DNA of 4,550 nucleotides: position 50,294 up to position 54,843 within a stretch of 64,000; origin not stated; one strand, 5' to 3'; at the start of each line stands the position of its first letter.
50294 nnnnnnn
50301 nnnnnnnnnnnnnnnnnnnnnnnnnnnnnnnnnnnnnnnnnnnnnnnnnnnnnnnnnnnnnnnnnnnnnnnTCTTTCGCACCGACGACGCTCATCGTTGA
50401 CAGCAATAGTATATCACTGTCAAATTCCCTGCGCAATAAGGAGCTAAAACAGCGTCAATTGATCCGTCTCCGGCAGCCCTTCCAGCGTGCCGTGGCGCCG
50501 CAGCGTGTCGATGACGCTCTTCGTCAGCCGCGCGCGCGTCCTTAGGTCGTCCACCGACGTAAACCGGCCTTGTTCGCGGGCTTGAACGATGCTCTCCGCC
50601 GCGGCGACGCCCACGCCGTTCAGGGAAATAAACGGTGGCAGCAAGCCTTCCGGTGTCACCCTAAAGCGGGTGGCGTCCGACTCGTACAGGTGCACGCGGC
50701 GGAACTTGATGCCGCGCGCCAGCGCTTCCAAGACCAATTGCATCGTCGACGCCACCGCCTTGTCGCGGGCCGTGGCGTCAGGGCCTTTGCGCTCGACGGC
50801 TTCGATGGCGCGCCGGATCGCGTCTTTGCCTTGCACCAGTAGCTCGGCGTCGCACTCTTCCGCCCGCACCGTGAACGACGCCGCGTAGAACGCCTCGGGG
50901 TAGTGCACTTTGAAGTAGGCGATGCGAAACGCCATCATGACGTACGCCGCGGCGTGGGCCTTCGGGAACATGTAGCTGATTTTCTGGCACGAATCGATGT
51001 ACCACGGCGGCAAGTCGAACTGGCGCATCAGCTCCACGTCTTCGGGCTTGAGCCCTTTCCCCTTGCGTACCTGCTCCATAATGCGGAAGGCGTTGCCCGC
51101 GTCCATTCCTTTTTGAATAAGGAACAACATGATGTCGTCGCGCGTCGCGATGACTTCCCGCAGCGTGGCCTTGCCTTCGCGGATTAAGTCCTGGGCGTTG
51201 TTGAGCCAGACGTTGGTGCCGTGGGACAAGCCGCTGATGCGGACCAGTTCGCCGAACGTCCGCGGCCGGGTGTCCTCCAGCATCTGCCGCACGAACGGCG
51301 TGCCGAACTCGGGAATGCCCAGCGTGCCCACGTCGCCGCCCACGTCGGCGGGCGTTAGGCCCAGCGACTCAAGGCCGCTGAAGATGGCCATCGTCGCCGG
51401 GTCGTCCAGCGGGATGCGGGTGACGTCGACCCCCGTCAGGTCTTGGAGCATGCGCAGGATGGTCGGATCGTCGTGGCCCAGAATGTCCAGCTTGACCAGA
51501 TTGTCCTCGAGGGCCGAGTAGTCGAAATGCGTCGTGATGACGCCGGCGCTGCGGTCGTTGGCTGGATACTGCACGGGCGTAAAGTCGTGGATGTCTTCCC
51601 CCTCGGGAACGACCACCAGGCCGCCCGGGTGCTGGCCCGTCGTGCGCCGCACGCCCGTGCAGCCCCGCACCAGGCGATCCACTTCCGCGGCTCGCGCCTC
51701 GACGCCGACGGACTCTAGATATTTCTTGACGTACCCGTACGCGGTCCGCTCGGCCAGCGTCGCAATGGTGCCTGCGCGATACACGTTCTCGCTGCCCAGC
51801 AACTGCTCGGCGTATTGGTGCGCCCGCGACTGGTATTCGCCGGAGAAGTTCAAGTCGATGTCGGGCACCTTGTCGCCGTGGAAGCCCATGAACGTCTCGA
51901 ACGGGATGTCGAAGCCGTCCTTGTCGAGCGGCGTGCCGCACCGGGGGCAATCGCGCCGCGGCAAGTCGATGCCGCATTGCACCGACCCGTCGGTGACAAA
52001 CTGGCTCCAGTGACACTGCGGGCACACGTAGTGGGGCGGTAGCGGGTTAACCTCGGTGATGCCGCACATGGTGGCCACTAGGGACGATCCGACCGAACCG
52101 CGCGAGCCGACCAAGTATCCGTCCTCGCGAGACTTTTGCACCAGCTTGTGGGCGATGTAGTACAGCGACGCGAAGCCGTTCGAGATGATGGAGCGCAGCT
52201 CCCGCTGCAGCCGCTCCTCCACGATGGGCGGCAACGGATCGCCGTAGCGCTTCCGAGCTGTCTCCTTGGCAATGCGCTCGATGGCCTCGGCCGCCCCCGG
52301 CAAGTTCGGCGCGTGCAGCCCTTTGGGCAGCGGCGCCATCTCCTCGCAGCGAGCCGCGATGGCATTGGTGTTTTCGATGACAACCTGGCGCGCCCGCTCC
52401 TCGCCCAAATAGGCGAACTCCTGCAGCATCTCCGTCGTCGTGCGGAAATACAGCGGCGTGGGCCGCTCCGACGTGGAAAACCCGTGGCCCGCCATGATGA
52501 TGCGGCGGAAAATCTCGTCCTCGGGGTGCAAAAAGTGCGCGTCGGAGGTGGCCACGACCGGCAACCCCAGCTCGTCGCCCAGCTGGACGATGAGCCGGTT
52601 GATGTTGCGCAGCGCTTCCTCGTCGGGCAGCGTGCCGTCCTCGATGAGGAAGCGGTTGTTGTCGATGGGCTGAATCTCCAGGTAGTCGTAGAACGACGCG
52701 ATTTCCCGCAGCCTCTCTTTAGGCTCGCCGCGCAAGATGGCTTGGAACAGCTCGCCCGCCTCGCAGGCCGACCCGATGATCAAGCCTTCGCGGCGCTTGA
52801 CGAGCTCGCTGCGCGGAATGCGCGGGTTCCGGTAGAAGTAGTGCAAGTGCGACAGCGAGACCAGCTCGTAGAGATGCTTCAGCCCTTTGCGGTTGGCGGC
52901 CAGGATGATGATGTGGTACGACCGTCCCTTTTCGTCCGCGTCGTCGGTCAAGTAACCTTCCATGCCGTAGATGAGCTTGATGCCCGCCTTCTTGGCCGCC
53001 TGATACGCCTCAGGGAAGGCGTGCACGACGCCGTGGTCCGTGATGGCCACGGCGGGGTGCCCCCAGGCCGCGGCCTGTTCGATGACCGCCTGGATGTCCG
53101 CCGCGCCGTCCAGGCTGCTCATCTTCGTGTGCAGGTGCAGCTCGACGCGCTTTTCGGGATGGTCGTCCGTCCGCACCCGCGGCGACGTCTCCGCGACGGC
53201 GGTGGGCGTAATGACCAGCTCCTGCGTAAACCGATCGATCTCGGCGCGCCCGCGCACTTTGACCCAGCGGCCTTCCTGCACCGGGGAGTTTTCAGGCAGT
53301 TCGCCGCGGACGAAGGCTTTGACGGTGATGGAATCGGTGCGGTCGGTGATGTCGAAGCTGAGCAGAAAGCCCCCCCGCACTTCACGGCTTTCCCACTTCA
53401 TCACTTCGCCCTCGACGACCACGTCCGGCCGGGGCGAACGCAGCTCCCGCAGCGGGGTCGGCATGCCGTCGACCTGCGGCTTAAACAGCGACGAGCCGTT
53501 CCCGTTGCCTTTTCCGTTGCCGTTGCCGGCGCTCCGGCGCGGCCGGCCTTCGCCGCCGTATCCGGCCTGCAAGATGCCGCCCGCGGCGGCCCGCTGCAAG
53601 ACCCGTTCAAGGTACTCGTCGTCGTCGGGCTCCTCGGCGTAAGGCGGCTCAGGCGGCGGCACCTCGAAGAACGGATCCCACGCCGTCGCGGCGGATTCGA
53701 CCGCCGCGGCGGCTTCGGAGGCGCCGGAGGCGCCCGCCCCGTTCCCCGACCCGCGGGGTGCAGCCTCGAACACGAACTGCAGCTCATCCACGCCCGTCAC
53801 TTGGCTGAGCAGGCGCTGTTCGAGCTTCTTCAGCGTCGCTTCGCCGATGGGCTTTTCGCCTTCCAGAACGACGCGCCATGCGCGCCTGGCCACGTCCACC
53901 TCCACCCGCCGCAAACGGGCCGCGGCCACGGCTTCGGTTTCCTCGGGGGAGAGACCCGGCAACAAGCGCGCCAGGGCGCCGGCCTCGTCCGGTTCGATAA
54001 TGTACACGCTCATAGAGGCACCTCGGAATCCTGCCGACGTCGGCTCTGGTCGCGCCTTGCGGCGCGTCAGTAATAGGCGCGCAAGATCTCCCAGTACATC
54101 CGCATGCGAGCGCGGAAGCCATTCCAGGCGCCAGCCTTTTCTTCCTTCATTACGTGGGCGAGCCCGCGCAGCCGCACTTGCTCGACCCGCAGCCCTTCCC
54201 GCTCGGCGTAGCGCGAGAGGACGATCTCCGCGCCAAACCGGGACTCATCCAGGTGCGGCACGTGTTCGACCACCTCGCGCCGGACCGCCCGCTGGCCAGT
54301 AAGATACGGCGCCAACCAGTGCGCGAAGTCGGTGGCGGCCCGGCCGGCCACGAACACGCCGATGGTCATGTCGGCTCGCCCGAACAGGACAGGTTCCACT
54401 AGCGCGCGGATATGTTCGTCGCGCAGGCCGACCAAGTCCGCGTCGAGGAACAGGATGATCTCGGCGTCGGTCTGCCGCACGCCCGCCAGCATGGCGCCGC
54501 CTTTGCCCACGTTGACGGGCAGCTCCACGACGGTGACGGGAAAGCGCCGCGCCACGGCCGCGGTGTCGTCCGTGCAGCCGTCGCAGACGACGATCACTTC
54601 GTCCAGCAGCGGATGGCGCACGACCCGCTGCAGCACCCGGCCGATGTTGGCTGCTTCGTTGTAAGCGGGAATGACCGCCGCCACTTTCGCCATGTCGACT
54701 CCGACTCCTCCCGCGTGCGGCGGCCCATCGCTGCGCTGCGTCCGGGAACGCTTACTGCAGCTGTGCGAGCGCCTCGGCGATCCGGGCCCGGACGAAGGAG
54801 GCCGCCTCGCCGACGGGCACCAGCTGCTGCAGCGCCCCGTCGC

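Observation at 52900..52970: PolC replicase without its intrinsic proofreading exonuclease domain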

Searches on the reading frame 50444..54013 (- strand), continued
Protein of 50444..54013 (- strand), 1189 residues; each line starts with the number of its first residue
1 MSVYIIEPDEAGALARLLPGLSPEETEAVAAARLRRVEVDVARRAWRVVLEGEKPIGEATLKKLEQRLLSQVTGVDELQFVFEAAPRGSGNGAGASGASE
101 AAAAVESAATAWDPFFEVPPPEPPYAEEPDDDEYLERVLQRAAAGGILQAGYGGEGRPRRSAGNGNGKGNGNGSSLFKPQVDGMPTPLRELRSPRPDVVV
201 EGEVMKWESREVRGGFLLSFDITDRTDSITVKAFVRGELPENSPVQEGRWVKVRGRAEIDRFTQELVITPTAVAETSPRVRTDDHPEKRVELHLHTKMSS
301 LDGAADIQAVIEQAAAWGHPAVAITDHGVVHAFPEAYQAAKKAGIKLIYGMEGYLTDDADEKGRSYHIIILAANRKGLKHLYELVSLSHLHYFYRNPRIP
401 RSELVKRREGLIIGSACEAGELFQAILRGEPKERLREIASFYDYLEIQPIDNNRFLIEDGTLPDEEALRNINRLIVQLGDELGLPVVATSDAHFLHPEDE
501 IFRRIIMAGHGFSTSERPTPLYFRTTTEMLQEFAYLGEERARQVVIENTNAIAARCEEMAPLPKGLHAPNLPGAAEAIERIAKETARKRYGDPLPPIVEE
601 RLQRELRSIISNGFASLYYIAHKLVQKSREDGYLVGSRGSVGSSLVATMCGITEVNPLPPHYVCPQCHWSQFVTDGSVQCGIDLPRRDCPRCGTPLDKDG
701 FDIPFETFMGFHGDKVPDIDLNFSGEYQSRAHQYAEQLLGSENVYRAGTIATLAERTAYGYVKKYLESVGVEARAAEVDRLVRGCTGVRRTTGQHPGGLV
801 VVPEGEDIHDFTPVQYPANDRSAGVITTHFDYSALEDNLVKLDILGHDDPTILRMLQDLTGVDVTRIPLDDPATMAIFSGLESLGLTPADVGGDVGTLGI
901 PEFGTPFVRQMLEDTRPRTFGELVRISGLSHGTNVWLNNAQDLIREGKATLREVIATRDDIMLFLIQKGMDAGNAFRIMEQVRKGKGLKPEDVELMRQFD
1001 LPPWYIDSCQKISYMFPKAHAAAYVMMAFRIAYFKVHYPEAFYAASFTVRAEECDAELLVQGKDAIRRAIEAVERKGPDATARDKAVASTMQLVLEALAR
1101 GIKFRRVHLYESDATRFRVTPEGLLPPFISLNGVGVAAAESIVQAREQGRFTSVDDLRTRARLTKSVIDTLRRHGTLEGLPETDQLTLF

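Call 39: search_protein_representatives(protein=window:50444-54013:-)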
Query: 1189 residues. Proteins with E-value up to 0.001 (for the whole library): 22223; up to 1e-10: 12544; up to 1e-30: 3409. The best 150 are listed.
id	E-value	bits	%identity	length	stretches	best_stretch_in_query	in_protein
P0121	0.0e+00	1268.4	56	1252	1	195-1186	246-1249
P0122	0.0e+00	1268.1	56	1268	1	160-1189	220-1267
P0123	0.0e+00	1209.9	51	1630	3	359-1189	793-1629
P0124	0.0e+00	1180.3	54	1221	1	206-1189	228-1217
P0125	0.0e+00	1154.2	51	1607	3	341-1189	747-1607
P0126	0.0e+00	1153.1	54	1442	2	364-1189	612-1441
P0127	0.0e+00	1141.0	54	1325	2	339-1189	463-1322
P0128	0.0e+00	1138.2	52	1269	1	180-1189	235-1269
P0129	0.0e+00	1133.0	53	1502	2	340-1189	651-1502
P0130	0.0e+00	1120.0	54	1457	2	363-1189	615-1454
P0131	0.0e+00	1119.8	52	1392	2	362-1189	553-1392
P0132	0.0e+00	1118.1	58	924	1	22-935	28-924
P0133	0.0e+00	1117.7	50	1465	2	365-1187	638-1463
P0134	0.0e+00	1114.1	49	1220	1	168-1189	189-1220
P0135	0.0e+00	1111.1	52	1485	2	344-1187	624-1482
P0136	0.0e+00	1098.9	49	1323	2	320-1189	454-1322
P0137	0.0e+00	1098.4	51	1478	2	341-1189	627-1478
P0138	0.0e+00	1096.2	51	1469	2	361-1189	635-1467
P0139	0.0e+00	1088.5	51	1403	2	360-1189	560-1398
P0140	0.0e+00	1081.3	48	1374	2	331-1189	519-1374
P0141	0.0e+00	1074.3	49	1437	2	355-1189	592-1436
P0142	0.0e+00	1069.6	49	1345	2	361-1189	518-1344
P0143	0.0e+00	1058.8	51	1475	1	173-1189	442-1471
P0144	0.0e+00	1054.1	50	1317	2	364-1189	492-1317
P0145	0.0e+00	1053.6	49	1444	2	358-1189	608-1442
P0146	0.0e+00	1052.2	51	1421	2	364-1188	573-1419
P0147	0.0e+00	1051.1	49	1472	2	341-1189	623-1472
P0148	0.0e+00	1049.2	51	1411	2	341-1188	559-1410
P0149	0.0e+00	1049.0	52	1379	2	362-1189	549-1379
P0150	0.0e+00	1047.3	49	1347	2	350-1188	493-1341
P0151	0.0e+00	1045.6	48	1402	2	361-1188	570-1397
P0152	0.0e+00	1037.5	50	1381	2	362-1189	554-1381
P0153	0.0e+00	1032.6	50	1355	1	198-1189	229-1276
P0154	0.0e+00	1032.3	52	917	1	281-1181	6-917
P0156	0.0e+00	1029.7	49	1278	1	176-1189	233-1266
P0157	0.0e+00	1025.4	53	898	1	342-1189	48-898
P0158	0.0e+00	1023.7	47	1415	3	328-1189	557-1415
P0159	0.0e+00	1022.6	50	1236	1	176-1189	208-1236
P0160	0.0e+00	1022.4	49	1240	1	205-1189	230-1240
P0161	0.0e+00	1019.9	48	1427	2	333-1189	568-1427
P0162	0.0e+00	1019.3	48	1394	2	366-1189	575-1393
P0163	0.0e+00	1018.7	50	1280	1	167-1189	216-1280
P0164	0.0e+00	1015.0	53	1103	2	354-1189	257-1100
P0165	3.9e-298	1008.5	50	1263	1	201-1189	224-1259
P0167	2.8e-296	1002.4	55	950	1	361-1189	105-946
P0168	1.8e-295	999.7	48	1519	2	350-1189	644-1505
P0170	3.5e-294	995.5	51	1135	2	338-1189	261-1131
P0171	2.3e-293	992.7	50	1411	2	361-1189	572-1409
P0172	9.4e-293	990.7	46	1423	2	338-1189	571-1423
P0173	4.2e-291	985.3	48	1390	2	362-1189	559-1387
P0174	4.4e-291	985.2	49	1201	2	676-1189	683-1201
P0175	9.7e-290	980.7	51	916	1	316-1189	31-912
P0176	1.3e-289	980.3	49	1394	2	366-1189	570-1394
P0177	5.4e-289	978.3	46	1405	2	365-1188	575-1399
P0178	7.3e-289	977.8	49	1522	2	330-1189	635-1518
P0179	1.7e-288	976.7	48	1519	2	361-1189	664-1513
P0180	1.7e-288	976.6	45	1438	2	355-1189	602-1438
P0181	1.1e-286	970.6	47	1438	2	361-1188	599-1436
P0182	2.6e-286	969.4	47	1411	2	361-1189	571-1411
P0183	6.0e-284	961.6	48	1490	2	355-1189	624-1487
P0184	1.5e-283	960.3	48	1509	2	366-1189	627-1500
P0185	1.6e-283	960.1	46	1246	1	210-1189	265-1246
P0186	3.1e-283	959.2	52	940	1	338-1189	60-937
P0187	3.8e-283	958.9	48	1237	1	208-1189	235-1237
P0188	9.8e-283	957.5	46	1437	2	356-1189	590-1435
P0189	1.0e-282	957.5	46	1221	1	197-1189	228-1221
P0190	4.2e-282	955.5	46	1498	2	356-1189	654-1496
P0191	5.6e-282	955.0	47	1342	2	342-1189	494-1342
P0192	2.1e-281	953.1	48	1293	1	242-1189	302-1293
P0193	2.9e-281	952.7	45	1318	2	329-1189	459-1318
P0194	2.4e-280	949.6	49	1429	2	364-1188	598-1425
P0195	4.0e-280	948.9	47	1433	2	366-1189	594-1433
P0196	8.8e-279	944.4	48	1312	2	362-1189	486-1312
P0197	1.3e-278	943.9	50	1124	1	219-1189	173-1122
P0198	1.4e-278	943.7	47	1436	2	331-1189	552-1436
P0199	1.7e-276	936.9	44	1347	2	364-1189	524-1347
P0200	6.7e-276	934.9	46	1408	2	356-1188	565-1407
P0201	1.7e-275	933.6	46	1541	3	600-1189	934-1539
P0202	1.1e-273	927.6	46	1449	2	359-1189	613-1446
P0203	1.3e-273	927.3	48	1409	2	359-1189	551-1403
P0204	3.5e-273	925.9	45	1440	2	359-1189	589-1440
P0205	1.4e-272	923.9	47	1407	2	361-1189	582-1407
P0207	2.5e-271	919.8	47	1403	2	360-1189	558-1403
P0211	1.2e-267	907.5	44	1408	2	344-1189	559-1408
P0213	2.4e-266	903.3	47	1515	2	361-1189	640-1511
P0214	3.4e-266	902.8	45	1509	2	331-1189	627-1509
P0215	2.5e-265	899.9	47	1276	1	219-1189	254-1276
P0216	6.5e-265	898.5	44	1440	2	358-1188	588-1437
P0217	1.1e-264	897.8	46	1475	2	365-1189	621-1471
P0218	1.6e-264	897.3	44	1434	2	355-1189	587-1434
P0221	6.4e-261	885.3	45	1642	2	361-1189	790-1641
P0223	5.4e-260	882.2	45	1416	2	341-1189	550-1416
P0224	6.4e-260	882.0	48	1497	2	361-1184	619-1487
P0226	3.4e-259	879.6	45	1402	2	364-1189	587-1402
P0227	5.5e-259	878.9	48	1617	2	362-1189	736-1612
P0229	1.9e-258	877.1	43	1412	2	355-1189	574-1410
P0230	3.1e-258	876.4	44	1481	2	365-1189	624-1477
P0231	3.9e-258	876.1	44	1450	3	521-1189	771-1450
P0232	4.4e-258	875.9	44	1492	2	356-1189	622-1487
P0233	5.4e-258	875.6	44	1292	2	331-1189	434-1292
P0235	5.1e-256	869.1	47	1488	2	366-1189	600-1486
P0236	9.6e-256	868.2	44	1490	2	365-1189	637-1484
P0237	4.1e-254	862.8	46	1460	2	363-1189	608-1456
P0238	3.9e-253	859.5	44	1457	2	363-1189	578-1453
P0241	9.7e-253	858.2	44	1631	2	342-1189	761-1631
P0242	1.1e-252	858.0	45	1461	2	351-1189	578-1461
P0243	2.8e-252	856.7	45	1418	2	360-1189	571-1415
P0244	9.0e-252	855.0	46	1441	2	357-1189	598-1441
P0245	1.4e-251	854.4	43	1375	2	371-1188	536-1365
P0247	2.8e-251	853.4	42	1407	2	362-1189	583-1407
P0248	1.1e-250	851.3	44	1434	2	357-1189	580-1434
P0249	2.8e-250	850.0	48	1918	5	773-1189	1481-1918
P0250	2.2e-249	847.1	44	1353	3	689-1189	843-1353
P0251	2.8e-248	843.4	47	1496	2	364-1189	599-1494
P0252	3.2e-248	843.2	48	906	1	343-1189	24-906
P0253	4.1e-247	839.6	43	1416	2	368-1189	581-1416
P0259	1.2e-242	824.7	43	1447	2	345-1189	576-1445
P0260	5.3e-242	822.6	42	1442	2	359-1189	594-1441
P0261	8.8e-242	821.9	46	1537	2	364-1189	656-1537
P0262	1.5e-240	817.8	45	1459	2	356-1189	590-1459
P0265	5.0e-238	809.5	43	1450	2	355-1189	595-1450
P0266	6.0e-238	809.2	45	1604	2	364-1189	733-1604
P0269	9.9e-236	801.9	41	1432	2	344-1188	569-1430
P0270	2.1e-235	800.8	44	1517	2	361-1188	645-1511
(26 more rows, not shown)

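Call 55: list_cluster_members(proteins=[P0001, P0002, P0003])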
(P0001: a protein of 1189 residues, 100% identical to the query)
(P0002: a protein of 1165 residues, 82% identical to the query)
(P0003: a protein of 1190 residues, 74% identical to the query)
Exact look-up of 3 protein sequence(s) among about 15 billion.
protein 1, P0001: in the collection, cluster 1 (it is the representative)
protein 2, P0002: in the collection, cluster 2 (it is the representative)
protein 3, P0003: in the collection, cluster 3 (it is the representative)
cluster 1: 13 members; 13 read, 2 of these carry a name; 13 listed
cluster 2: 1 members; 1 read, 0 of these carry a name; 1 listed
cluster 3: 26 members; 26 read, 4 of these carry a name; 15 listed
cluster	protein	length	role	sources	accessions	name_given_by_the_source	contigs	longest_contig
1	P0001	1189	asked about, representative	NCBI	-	-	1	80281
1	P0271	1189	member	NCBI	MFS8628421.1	MAG: PolC-type DNA polymerase III [Limnochordales bacterium]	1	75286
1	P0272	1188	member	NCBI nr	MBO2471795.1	PolC-type DNA polymerase III [Bacillota bacterium]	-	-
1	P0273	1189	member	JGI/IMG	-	-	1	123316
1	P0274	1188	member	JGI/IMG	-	-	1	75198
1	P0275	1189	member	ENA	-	-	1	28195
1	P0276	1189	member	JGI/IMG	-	-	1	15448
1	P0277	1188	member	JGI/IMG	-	-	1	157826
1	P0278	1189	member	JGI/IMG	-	-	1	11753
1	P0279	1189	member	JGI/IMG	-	-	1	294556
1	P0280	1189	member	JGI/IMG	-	-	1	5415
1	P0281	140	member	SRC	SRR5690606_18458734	-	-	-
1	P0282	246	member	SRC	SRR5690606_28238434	-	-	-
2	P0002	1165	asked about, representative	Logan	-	-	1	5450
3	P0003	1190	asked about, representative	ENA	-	-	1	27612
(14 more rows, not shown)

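Call 62: predict_structure(alignment_id=A1)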
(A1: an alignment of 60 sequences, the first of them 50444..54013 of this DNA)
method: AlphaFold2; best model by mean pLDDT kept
length: 1189 residues; sequences in the alignment: 60
mean_pLDDT: 88.9   pTM: 0.78
mean pLDDT of the five models: 88.9, 88.5, 87.9, 86.8, 86.8
residues with pLDDT >= 90: 909; 70-90: 175; 50-70: 16; < 50: 89
segments of 3 or more residues with pLDDT < 50: 88-173, 1187-1189
pLDDT, mean of each block of 10 residues (from residue 1): 80 70 85 91 92 88 89 90 68 37 38 32 32 46 33 29 34 70 94 95 92 88 95 84 83 96 92 91 96 96 93 97 97 97 98 92 93 98 97 93 97 96 97 97 98 93 97 98 98 95 91 76 97 98 98 98 92 96 98 97 95 93 95 85 95 96 97 93 97 97 90 82 91 93 94 90 92 93 93 90 95 94 92 93 92 95 95 98 95 95 95 96 97 92 95 95 93 93 92 96 95 93 96 98 96 94 95 89 90 96 96 96 96 95 94 95 96 94 68
secondary structure, 60 per line:
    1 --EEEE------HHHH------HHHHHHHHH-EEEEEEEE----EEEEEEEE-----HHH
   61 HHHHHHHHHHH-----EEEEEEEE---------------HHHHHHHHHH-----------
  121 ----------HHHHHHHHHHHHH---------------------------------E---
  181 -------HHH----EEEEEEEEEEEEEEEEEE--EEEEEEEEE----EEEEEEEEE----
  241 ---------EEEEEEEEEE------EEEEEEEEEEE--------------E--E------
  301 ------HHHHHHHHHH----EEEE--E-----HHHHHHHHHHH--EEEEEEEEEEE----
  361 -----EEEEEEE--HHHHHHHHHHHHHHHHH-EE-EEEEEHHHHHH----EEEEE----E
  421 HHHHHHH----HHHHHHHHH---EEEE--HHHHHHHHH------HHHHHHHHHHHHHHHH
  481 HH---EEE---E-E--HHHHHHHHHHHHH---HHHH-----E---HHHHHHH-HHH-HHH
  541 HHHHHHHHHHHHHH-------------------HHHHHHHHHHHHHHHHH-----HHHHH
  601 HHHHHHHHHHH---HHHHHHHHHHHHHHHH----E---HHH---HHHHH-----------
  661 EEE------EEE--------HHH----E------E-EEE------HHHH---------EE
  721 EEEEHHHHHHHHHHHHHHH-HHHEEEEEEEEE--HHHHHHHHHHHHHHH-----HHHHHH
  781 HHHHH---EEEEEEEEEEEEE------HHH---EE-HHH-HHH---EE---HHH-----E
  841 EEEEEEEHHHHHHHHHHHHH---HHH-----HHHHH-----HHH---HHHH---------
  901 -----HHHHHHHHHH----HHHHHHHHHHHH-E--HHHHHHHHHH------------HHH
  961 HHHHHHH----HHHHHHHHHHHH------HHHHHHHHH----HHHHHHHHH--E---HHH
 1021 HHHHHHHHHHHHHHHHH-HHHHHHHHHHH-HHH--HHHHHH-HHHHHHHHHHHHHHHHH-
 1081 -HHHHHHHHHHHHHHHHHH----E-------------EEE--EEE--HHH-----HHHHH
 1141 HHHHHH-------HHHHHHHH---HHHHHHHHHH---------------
elements in order (helices of 4 or more, strands of 3 or more residues): E3-6 H13-16 H23-31 E33-40 E45-52 H58-71 E77-84 H100-109 H131-143 E195-212 E215-223 E228-236 E250-259 E266-276 H307-316 E321-324 H333-343 E346-356 E366-372 H375-391 E396-400 H401-406 E411-415 H421-427 H432-440 E444-447 H450-458 H465-482 E486-488 H497-509 H513-516 H526-532 H538-554 H574-590 H596-611 H615-630 H645-649 E661-663 E670-672 E697-699 H706-709 E719-724 H725-739 E744-752 H755-769 H775-785 E789-801 E840-847 H848-860 H872-876 H888-891 H906-915 H920-931 H936-945 H958-967 H972-983 H990-998 H1003-1011 H1018-1037 H1039-1049 H1056-1061 H1063-1079 H1082-1099 E1118-1120 E1123-1125 H1136-1146 H1154-1161 H1165-1174

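Call 65: fold_search(model_id=the predicted structure, library=pdb)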
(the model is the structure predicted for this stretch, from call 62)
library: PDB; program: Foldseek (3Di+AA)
matches with E <= 10: 984; with E <= 0.001: 29
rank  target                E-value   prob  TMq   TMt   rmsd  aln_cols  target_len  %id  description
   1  3f2b_A                0.0e+00  1.00  0.81  0.96   2.1      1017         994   54  DNA Polymerase PolC from Geobacillus kaustophilus complex with DNA, dGTP, Mg and Zn (released 2009-01-20)
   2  3f2c_A                0.0e+00  1.00  0.80  0.96   2.1      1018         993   54  DNA Polymerase PolC from Geobacillus kaustophilus complex with DNA, dGTP and Mn (released 2009-01-20)
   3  9qpc_A                0.0e+00  1.00  0.81  0.80   2.3      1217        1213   42  DNA polymerase with inhibitor (released 2025-09-24)
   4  9qrl_A                1.2e-97  1.00  0.74  0.81   1.9      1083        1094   44  DNA polymerase with inhibitor #2 (released 2025-09-24)
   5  9qrn_A                9.7e-93  1.00  0.72  0.77   2.5      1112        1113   42  DNA polymerase without DNA or inhibitor (released 2025-09-24)
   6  2hpi                  8.0e-44  1.00  0.55  0.57   6.3      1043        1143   23  Eubacterial and Eukaryotic Replicative DNA Polymerases are not Homologous: X-ray Structure of DNA Polymerase III (released 2006-09-19)
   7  7pu7_A                2.7e-43  1.00  0.57  0.63   5.9      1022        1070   22  DNA polymerase from M. tuberculosis (released 2022-02-23)
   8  3e0d_A                2.8e-43  1.00  0.57  0.59   6.2      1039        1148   23  Insights into the Replisome from the Crystral Structure of the Ternary Complex of the Eubacterial DNA Polymerase III a (released 2008-09-23)
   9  4iqj_C                4.8e-43  1.00  0.54  0.55   7.4      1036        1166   23  Structure of PolIIIalpha-Tauc-DNA complex suggests an atomic model of the replisome (released 2013-03-13)
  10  4iqj_D                1.5e-42  1.00  0.54  0.54   7.5      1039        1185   23  Structure of PolIIIalpha-Tauc-DNA complex suggests an atomic model of the replisome (released 2013-03-13)
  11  5lew                  3.5e-42  1.00  0.56  0.72   6.1      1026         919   22  DNA polymerase (released 2017-10-25)
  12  4jom                  1.0e-41  1.00  0.55  0.70   6.2      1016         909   23  Structure of E. coli Pol III 3mPHP mutant (released 2013-05-29)
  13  4iqj_A                2.2e-41  1.00  0.55  0.56   6.7      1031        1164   24  Structure of PolIIIalpha-Tauc-DNA complex suggests an atomic model of the replisome (released 2013-03-13)
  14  2hnh                  4.3e-41  1.00  0.55  0.70   6.4      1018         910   23  Crystal structure of the catalytic alpha subunit of E. coli replicative DNA polymerase III (released 2006-09-19)
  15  4iqj_B                1.6e-40  1.00  0.55  0.56   6.2      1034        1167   22  Structure of PolIIIalpha-Tauc-DNA complex suggests an atomic model of the replisome (released 2013-03-13)
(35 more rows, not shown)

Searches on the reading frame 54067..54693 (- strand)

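Call 25: search_protein_families(library=pfam, proteins=[window:54067-54693:-], max_evalue=0.00001)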
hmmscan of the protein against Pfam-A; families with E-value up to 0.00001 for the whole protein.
window:54067-54693:- (208 aa): 3 families
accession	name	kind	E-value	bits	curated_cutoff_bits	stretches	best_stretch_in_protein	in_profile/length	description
PF00535.33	Glycos_transf_2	-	4.9e-26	92.1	23.3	1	7-128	3-129/168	Glycosyl transferase family 2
PF13641.12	Glyco_tranf_2_3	-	4.6e-12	46.9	27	1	4-102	3-111/230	Glycosyltransferase like family 2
PF12804.13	NTP_transf_3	-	4e-08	34.1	27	1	17-118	27-127/160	MobA-like NTP transferase domain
